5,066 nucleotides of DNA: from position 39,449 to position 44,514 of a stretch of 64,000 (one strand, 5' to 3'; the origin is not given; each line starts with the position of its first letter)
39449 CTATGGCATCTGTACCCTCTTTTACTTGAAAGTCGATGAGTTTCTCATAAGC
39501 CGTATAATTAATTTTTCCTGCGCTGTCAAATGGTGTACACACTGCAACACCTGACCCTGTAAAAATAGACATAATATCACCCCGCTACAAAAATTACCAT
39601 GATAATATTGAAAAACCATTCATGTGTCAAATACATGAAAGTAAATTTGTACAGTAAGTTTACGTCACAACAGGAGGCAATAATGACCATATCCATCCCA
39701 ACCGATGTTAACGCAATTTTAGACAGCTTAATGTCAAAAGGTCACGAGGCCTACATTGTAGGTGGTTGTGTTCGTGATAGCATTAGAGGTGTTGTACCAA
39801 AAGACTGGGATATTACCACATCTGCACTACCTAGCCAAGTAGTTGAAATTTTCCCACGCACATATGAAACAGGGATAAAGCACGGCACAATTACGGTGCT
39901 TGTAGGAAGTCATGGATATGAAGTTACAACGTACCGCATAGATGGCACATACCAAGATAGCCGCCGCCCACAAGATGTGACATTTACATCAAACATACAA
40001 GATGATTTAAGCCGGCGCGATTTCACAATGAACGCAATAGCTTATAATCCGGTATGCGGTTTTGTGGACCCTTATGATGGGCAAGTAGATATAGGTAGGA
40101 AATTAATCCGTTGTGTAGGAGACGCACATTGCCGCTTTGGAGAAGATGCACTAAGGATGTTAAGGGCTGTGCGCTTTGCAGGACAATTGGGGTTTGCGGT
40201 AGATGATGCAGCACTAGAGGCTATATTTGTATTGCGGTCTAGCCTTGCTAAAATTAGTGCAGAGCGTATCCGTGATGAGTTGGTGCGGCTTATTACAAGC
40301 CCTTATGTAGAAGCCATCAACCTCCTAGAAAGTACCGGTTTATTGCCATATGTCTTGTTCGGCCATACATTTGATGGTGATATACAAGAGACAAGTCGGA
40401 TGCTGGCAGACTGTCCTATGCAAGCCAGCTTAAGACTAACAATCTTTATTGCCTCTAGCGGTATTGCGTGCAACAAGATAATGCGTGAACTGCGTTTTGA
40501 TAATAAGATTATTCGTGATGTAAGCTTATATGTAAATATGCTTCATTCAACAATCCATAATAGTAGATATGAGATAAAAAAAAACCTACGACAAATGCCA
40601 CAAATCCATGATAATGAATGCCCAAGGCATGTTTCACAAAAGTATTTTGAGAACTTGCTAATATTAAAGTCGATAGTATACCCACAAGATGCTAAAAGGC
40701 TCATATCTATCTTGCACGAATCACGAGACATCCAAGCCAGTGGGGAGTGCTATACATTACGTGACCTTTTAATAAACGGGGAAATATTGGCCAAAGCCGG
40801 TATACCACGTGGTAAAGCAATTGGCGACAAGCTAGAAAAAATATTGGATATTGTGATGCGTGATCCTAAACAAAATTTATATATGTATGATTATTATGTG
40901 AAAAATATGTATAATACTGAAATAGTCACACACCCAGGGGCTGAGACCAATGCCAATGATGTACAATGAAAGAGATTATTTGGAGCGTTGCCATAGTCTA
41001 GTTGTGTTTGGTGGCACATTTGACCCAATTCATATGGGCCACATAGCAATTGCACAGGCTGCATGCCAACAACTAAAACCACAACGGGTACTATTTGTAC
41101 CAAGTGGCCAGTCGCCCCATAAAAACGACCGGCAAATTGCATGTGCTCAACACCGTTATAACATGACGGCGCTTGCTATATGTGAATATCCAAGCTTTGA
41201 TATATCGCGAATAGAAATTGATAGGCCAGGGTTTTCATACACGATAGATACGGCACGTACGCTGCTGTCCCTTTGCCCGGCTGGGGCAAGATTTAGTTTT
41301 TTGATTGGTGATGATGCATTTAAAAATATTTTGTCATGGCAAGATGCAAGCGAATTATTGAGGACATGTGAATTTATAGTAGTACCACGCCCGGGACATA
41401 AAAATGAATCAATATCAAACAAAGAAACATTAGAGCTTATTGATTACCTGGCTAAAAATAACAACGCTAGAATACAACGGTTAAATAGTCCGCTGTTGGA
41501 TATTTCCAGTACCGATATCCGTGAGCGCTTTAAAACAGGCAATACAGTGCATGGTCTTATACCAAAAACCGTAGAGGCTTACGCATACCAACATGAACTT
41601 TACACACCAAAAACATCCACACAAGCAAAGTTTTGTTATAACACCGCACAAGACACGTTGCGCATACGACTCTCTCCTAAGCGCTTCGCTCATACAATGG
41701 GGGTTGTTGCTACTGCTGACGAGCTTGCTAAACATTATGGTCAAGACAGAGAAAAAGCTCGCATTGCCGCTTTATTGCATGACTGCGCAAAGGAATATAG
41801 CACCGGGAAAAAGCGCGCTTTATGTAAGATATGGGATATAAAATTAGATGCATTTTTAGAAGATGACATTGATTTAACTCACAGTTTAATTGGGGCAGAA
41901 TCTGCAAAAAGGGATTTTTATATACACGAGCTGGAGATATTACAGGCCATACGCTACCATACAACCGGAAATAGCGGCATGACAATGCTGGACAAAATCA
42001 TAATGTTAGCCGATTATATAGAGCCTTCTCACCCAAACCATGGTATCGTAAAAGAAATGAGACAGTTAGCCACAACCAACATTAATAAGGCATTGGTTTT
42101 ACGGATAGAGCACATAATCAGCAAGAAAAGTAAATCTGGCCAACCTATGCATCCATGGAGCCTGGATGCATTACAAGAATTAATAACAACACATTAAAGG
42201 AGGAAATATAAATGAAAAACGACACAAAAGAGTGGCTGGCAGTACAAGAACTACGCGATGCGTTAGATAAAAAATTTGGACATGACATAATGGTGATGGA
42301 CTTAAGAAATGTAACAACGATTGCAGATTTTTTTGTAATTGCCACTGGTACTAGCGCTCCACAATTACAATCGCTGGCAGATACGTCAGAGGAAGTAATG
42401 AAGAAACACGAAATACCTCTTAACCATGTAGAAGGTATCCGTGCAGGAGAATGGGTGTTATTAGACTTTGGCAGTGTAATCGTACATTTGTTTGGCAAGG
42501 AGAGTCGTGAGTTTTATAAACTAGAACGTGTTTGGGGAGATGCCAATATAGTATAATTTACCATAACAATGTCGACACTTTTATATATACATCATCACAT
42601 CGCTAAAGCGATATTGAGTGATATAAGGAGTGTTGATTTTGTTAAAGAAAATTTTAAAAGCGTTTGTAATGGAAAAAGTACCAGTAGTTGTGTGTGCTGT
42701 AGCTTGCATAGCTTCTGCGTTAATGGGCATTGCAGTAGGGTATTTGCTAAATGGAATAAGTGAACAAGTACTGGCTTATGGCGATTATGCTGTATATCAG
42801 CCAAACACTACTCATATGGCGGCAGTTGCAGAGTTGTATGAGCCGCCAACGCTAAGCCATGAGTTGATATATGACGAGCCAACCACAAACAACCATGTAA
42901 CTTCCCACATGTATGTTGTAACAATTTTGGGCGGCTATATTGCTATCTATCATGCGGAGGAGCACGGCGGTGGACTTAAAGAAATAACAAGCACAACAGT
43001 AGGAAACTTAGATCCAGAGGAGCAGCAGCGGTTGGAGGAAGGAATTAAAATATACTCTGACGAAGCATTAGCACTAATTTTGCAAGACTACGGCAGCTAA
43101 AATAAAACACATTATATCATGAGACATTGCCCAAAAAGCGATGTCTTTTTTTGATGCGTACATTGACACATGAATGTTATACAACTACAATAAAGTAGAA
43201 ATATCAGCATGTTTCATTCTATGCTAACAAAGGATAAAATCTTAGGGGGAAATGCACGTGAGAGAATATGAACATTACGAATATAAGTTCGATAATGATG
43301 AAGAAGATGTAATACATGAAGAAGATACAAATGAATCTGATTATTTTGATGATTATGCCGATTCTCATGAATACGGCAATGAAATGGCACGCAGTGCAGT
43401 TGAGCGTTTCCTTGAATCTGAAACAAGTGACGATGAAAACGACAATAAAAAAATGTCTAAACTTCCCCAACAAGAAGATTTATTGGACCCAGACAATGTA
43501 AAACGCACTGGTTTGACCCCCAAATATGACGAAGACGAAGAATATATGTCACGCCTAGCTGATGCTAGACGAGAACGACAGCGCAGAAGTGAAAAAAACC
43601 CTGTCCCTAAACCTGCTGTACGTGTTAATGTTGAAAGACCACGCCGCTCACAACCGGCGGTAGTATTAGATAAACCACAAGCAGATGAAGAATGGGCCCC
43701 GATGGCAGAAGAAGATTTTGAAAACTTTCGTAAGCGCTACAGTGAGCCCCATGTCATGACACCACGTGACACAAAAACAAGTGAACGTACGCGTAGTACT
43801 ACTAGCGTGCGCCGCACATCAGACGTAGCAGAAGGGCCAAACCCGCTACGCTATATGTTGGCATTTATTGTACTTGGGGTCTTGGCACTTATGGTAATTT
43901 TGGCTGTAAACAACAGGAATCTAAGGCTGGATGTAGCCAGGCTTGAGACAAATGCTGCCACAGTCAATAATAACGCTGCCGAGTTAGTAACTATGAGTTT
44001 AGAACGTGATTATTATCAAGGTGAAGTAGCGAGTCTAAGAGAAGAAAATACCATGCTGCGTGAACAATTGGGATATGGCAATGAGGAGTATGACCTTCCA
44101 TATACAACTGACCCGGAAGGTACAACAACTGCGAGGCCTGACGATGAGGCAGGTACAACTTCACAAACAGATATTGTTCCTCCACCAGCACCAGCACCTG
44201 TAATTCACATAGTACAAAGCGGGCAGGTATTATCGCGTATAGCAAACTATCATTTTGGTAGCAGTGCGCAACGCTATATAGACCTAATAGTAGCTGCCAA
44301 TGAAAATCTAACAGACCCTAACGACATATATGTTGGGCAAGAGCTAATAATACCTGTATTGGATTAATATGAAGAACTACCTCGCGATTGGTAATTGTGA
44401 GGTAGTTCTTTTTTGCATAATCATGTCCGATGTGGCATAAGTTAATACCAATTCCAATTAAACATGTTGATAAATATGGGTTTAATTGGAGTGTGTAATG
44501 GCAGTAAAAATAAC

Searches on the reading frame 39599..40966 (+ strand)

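Call 60: search_protein_families(library=pfam, proteins=[window:39599-40966:+], max_evalue=0.00001)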
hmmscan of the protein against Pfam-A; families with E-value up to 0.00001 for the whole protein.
window:39599-40966:+ (456 aa): 2 families
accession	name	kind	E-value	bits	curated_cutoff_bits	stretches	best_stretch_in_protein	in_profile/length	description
PF01743.26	PolyA_pol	-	8.8e-35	120.2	23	1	51-171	1-126/126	Poly A polymerase head domain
PF12627.12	PolyA_pol_RNAbd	-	4.2e-12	46.1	22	1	198-253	1-57/64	Probable RNA and SrmB- binding site of polymerase A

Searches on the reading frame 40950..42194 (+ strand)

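Call 60: search_protein_families(library=pfam, proteins=[window:40950-42194:+], max_evalue=0.00001)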
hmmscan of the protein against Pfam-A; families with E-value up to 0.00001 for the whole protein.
window:40950-42194:+ (415 aa): 2 families
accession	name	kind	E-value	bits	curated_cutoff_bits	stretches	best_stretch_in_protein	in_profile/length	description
PF01467.32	CTP_transf_like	-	8.4e-26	91.2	21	1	19-193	1-133/133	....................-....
PF01966.28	HD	-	4e-16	59.8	22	1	245-358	1-114/116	HD domain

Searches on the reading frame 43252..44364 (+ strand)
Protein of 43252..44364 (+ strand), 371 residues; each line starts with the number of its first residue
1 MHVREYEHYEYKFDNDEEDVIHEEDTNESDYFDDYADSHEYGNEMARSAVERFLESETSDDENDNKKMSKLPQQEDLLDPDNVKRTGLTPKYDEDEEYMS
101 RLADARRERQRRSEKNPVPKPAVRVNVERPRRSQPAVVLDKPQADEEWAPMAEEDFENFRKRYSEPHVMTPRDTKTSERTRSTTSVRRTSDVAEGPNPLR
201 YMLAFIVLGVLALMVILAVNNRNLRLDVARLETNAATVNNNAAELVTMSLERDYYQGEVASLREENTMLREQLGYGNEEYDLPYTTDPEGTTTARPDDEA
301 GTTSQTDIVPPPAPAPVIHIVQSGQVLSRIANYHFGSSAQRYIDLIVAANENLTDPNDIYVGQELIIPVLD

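Call 60: search_protein_families(library=pfam, proteins=[window:43252-44364:+], max_evalue=0.00001)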
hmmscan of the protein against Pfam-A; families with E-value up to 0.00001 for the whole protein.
window:43252-44364:+ (371 aa): 1 family
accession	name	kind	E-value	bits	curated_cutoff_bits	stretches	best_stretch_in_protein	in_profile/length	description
PF01476.26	LysM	-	2.5e-07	31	20.9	1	319-368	1-43/43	LysM domain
